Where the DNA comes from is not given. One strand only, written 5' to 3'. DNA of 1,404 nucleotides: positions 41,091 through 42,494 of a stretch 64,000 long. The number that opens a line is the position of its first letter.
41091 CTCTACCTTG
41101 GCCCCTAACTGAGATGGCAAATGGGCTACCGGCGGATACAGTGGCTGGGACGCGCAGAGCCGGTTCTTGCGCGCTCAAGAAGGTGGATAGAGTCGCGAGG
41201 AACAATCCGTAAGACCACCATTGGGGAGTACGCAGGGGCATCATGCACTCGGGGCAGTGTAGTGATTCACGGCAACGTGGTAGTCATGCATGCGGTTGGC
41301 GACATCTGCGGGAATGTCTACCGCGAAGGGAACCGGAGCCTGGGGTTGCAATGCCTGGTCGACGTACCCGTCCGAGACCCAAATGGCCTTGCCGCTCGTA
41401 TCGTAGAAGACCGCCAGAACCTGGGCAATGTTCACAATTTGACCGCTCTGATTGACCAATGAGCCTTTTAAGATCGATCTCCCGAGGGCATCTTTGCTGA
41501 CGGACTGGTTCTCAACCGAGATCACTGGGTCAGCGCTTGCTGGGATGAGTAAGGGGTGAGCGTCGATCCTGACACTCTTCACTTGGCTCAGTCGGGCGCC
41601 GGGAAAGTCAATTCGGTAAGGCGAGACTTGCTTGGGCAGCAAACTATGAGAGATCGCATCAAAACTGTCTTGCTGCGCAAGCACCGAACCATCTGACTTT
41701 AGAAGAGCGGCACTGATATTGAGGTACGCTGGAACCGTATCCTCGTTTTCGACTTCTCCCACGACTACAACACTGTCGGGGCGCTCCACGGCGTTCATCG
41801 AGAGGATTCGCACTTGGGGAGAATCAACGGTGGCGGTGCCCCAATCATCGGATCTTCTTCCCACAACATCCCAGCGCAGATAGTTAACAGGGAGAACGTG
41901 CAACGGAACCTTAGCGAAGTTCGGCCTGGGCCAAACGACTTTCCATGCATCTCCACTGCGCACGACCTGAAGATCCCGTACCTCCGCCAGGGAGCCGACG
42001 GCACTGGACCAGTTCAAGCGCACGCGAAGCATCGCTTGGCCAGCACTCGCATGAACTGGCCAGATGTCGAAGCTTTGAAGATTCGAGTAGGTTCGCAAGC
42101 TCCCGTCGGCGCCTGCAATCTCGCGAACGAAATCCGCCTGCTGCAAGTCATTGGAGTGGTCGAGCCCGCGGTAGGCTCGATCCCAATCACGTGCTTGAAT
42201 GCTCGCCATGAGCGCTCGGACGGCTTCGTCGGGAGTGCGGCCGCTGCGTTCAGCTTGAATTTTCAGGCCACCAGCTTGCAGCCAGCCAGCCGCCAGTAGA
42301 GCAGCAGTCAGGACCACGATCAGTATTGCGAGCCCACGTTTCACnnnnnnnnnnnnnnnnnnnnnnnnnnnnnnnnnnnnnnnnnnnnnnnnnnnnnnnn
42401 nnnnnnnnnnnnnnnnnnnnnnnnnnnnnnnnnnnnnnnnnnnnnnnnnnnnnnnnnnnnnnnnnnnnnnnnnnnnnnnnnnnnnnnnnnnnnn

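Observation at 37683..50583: Divergent 13 kb envelope-glycan locus that fits no canonical polysaccharide pathway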

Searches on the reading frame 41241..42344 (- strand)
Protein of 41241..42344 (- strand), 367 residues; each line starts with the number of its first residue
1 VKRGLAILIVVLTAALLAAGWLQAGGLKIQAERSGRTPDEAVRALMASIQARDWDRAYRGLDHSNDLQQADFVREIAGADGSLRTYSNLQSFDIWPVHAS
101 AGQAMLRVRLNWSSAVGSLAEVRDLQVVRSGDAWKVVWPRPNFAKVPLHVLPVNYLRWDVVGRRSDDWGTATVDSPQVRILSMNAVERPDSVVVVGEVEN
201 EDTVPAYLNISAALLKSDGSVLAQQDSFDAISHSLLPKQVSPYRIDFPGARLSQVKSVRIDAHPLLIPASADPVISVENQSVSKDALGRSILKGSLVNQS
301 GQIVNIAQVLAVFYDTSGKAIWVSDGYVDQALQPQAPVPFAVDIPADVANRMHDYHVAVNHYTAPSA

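Call 3: search_protein_families(library=pfam, proteins=[window:41241-42344:-], max_evalue=0.01)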
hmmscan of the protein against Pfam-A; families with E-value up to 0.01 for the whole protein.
window:41241-42344:- (367 aa): 0 families

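Call 6: search_protein_families(library=ncbifam, proteins=[window:41241-42344:-], max_evalue=0.1)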
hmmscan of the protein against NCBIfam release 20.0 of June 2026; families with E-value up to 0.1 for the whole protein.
window:41241-42344:- (367 aa): 2 families
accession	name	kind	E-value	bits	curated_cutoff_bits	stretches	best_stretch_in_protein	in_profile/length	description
NF038353.1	FxLYD_dom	domain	1.1e-07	31.6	23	1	288-358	2-70/71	FxLYD domain-containing protein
NF051431.1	Rv0361_Cterm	subfamily_domain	0.073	13.3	37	0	4-136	8-138/140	Rv0361 family membrane protein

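Call 32: search_protein_families(library=pfam, proteins=[window:41241-42344:-], max_evalue=10)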
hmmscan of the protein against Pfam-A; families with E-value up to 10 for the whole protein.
window:41241-42344:- (367 aa): 2 families
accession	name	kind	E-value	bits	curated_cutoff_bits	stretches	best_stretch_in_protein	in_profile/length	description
PF11906.13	DUF3426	-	0.027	15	27.7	1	275-346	52-135/147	Protein of unknown function (DUF3426)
PF09610.15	Myco_arth_vir_N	-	0.35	11.6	22.4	1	6-20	10-24/32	Mycoplasma virulence signal region (Myco_arth_vir_N)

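Call 52: search_solved_structures(query=A6, max_evalue=10)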
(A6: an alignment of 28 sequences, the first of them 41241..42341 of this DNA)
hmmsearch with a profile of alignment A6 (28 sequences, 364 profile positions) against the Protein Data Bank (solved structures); distinct sequences matched with E-value up to 10: 2.
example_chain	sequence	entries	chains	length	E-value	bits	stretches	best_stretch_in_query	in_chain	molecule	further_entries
6bsr_A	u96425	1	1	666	0.027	16.4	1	36-140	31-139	PBP4 protein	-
6bsq_A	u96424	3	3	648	0.038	16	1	39-140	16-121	PBP4 protein | pencillin binding protein 4 (PBP4) | penicillin-binding protein 4 (PBP4)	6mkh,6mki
